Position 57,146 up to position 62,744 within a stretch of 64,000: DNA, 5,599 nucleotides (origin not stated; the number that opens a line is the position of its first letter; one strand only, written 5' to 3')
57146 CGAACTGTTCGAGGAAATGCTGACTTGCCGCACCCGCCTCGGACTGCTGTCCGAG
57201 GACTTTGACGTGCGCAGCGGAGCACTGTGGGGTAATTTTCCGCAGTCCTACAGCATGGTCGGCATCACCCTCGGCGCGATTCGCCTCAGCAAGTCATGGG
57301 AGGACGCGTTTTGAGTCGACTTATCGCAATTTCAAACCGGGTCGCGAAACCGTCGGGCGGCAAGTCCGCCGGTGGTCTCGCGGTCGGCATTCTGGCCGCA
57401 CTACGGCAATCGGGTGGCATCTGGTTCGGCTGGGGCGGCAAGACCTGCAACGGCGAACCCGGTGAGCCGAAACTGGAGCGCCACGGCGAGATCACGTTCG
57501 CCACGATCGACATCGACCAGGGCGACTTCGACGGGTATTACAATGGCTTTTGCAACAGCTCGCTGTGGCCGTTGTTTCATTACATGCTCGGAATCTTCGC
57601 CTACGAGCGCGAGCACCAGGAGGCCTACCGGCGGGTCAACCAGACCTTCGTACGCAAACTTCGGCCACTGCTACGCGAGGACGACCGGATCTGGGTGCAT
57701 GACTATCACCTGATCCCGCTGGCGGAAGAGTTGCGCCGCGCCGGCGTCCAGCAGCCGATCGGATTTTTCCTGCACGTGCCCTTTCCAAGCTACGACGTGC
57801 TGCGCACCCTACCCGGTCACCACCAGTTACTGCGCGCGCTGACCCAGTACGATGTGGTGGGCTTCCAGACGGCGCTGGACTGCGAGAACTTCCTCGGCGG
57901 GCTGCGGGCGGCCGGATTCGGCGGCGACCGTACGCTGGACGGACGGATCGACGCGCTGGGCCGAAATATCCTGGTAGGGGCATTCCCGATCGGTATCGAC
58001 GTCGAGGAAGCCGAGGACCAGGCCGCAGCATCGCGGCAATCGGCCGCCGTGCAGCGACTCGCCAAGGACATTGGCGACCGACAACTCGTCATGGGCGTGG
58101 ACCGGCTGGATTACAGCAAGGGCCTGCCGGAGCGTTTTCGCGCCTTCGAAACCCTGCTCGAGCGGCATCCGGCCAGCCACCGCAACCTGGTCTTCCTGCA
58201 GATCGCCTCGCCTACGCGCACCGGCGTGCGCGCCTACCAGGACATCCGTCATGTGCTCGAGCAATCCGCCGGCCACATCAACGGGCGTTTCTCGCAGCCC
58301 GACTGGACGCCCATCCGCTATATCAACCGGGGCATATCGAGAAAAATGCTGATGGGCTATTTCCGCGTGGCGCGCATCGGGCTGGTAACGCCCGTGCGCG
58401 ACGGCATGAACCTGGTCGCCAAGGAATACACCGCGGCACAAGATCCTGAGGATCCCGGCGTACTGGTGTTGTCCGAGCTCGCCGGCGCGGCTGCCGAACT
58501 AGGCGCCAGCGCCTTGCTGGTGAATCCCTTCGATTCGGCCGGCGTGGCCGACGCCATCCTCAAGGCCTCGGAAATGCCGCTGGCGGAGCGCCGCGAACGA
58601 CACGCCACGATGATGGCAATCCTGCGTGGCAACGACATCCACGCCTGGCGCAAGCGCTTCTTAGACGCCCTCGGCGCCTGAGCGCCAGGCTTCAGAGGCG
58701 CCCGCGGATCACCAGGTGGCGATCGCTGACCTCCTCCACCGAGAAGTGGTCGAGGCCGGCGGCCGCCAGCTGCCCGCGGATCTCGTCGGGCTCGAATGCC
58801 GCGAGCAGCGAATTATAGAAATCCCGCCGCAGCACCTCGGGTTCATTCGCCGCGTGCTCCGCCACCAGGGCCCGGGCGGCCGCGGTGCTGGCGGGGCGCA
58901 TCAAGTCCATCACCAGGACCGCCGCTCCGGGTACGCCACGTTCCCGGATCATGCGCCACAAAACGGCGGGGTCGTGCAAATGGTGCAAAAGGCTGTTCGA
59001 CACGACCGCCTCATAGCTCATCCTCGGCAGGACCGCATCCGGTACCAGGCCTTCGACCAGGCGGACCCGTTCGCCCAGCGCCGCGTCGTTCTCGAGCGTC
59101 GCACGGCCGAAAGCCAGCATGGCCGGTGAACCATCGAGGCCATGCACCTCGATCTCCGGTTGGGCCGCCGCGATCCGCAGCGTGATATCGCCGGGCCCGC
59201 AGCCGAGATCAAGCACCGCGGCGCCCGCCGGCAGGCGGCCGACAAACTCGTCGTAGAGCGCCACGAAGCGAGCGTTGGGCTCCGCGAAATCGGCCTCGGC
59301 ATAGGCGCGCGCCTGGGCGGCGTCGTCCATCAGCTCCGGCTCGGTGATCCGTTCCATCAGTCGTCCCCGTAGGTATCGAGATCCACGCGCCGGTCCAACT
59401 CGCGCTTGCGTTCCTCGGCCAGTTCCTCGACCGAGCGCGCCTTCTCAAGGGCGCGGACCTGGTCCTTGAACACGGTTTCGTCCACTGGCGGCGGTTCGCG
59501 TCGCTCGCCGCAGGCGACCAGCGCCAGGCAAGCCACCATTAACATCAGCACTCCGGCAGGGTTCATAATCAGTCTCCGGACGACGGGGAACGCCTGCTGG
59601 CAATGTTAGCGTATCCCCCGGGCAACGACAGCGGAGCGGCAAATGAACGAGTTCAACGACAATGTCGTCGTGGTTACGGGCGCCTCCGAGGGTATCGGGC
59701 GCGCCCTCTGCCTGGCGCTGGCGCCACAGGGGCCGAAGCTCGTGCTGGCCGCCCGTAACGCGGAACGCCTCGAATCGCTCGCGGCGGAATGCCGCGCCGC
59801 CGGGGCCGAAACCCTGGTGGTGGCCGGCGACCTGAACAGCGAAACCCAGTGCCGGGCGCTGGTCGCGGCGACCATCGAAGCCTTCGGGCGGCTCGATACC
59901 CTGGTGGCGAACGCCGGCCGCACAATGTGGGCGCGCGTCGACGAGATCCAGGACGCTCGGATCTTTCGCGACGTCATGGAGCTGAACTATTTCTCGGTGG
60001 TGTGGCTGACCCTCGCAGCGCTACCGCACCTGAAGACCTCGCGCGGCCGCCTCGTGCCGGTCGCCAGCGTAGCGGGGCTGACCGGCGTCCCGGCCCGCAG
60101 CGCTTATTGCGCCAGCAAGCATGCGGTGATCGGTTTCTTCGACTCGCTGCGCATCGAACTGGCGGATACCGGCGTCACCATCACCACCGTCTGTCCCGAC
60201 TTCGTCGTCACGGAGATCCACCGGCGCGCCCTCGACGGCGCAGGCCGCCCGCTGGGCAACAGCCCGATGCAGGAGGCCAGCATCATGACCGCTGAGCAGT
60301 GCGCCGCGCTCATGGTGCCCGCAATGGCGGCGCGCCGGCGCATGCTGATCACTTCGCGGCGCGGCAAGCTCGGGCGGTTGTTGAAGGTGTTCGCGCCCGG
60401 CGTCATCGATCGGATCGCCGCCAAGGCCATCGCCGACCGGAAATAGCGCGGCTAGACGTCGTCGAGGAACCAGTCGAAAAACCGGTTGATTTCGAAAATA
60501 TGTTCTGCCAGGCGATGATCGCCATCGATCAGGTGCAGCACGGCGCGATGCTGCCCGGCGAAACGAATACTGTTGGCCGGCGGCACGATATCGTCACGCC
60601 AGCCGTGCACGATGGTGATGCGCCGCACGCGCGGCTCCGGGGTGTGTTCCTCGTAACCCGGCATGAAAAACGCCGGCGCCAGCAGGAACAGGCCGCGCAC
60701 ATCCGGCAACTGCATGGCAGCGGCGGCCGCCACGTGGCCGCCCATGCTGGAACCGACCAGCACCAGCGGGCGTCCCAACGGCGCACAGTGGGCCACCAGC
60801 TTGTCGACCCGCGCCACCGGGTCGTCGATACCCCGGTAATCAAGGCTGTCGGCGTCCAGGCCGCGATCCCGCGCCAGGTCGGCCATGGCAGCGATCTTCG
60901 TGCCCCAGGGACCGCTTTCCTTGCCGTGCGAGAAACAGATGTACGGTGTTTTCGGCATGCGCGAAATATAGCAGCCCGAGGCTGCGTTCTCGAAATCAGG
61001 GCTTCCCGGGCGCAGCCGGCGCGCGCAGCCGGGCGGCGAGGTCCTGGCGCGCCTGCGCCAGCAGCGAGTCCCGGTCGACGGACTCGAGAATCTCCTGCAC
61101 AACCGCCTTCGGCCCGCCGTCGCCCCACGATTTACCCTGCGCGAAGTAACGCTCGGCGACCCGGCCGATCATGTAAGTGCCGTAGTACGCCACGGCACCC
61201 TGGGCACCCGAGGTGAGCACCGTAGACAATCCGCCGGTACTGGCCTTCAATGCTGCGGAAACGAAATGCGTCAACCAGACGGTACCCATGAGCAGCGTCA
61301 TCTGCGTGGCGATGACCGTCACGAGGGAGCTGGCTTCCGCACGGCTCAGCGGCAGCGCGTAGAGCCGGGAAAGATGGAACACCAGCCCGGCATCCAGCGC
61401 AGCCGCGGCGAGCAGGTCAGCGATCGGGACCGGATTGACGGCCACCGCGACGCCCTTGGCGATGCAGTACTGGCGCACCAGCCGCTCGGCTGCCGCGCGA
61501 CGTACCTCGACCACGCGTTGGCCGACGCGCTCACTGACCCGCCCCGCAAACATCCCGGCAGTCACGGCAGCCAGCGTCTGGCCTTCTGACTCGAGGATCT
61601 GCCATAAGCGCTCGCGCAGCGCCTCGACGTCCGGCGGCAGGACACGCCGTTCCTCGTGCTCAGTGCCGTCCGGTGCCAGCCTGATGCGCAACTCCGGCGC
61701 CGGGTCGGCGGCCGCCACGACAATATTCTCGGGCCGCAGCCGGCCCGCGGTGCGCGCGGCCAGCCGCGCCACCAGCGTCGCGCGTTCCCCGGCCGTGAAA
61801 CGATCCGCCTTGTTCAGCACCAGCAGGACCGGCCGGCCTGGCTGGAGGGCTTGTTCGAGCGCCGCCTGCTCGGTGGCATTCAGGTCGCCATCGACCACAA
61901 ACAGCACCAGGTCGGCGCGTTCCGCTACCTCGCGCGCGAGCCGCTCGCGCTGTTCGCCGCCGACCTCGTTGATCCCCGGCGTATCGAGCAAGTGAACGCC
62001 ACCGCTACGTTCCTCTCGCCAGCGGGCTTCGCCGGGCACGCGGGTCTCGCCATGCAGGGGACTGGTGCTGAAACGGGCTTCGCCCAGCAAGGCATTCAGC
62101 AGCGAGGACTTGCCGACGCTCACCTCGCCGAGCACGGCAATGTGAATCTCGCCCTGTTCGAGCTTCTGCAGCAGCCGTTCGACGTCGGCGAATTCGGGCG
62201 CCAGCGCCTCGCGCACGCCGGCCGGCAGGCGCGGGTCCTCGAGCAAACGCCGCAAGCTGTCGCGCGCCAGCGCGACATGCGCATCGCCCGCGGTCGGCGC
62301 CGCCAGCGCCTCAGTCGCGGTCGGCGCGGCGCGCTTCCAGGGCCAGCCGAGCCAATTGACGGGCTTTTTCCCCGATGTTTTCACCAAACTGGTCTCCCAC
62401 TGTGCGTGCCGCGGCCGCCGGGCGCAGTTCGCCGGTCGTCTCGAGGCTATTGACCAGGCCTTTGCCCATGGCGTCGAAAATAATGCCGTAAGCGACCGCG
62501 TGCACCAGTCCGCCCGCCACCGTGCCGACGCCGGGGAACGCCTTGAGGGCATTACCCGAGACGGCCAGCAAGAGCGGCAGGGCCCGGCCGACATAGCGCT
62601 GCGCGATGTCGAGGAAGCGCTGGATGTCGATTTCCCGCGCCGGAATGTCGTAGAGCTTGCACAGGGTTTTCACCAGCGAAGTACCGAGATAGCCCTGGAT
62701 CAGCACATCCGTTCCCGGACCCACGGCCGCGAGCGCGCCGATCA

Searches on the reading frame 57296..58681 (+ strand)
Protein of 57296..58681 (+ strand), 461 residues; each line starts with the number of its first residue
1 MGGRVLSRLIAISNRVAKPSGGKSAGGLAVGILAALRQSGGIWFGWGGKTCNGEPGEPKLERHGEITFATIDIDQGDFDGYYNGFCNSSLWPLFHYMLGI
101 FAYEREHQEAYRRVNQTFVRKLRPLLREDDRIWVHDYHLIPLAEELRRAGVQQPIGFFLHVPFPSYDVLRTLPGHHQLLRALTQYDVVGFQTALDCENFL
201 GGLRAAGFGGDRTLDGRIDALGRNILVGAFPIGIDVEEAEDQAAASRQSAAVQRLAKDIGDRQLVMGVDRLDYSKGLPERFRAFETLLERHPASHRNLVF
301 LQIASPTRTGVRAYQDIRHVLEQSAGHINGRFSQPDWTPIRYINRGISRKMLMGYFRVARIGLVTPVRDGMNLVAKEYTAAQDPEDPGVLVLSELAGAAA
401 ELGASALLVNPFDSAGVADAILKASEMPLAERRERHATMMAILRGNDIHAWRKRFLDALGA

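Call 64: search_protein_families(library=pfam, proteins=[window:57296-58681:+], max_evalue=0.0001)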
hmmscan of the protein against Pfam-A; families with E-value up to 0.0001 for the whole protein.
window:57296-58681:+ (461 aa): 1 family
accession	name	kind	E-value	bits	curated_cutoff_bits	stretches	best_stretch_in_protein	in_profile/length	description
PF00982.27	Glyco_transf_20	-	2.4e-122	409.5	32.5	1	23-459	29-471/473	Glycosyltransferase family 20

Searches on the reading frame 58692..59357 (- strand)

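Call 64: search_protein_families(library=pfam, proteins=[window:58692-59357:-], max_evalue=0.0001)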
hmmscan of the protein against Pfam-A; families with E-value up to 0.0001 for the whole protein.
window:58692-59357:- (221 aa): 7 families
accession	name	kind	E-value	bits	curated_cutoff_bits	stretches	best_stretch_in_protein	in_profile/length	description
PF13649.12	Methyltransf_25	-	2.6e-15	57.3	27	1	48-131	1-81/97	Methyltransferase domain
PF08242.18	Methyltransf_12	-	2.5e-14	54.2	30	1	49-144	1-95/98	Methyltransferase domain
PF13489.12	Methyltransf_23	-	1e-11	45.3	27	1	33-203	11-160/164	Methyltransferase domain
PF08241.18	Methyltransf_11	-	1.8e-11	45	21.2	1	49-143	1-89/95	Methyltransferase domain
PF13847.12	Methyltransf_31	-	4.6e-10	39.8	27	1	45-153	4-113/145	Methyltransferase domain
PF05175.20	MTS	-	2.8e-09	37.3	23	1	45-139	32-125/170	Methyltransferase small domain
PF01209.24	Ubie_methyltran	-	3.8e-06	26.9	20.1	1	44-118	47-120/233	ubiE/COQ5 methyltransferase family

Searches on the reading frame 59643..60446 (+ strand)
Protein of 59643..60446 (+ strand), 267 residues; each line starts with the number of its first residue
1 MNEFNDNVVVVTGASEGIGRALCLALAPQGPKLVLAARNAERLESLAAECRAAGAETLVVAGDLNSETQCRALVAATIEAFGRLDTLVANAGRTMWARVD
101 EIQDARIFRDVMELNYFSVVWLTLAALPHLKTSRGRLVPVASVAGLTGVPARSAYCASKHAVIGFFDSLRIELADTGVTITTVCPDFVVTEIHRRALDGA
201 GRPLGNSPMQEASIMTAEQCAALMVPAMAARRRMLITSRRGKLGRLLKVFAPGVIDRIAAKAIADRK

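Call 64: search_protein_families(library=pfam, proteins=[window:59643-60446:+], max_evalue=0.0001)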
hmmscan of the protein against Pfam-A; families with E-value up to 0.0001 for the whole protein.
window:59643-60446:+ (267 aa): 3 families
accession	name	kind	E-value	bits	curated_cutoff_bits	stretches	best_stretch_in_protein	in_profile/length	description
PF00106.31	adh_short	-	1.5e-55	188.2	26.6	1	7-195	1-189/195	short chain dehydrogenase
PF13561.12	adh_short_C2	-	1.2e-32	113.8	27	1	13-198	1-186/236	Enoyl-(Acyl carrier protein) reductase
PF08659.16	KR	-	2e-10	41.3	22.6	1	9-167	3-161/180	KR domain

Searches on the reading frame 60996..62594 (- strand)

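Call 64: search_protein_families(library=pfam, proteins=[window:60996-62594:-], max_evalue=0.0001)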
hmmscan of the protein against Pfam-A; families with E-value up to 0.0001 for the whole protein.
window:60996-62594:- (532 aa): 8 families
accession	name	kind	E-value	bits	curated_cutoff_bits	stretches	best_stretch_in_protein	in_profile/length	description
PF05128.17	DUF697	-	8.9e-31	107.2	27.7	1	351-507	4-161/162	Domain of unknown function (DUF697)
PF01926.29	MMR_HSR1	-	1e-19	71.2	21.9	1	151-262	1-113/113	50S ribosome-binding GTPase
PF00350.29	Dynamin_N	-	2.2e-13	51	27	2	152-189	1-37/168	Dynamin family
PF02421.24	FeoB_N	-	6.9e-08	32.6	27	1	151-268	2-120/156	Ferrous iron transport protein B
PF03193.22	RsgA_GTPase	-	5.7e-06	26.7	30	1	136-212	95-172/174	RsgA GTPase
PF00009.33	GTP_EFTU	-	8.3e-06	25.9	26.5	0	199-270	70-138/188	Elongation factor Tu GTP binding domain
PF13191.12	AAA_16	-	2.2e-05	25.5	32.6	1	134-281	8-159/167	AAA ATPase domain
PF04548.22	AIG1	-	3.1e-05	23.8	27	1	152-229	3-86/212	AIG1 family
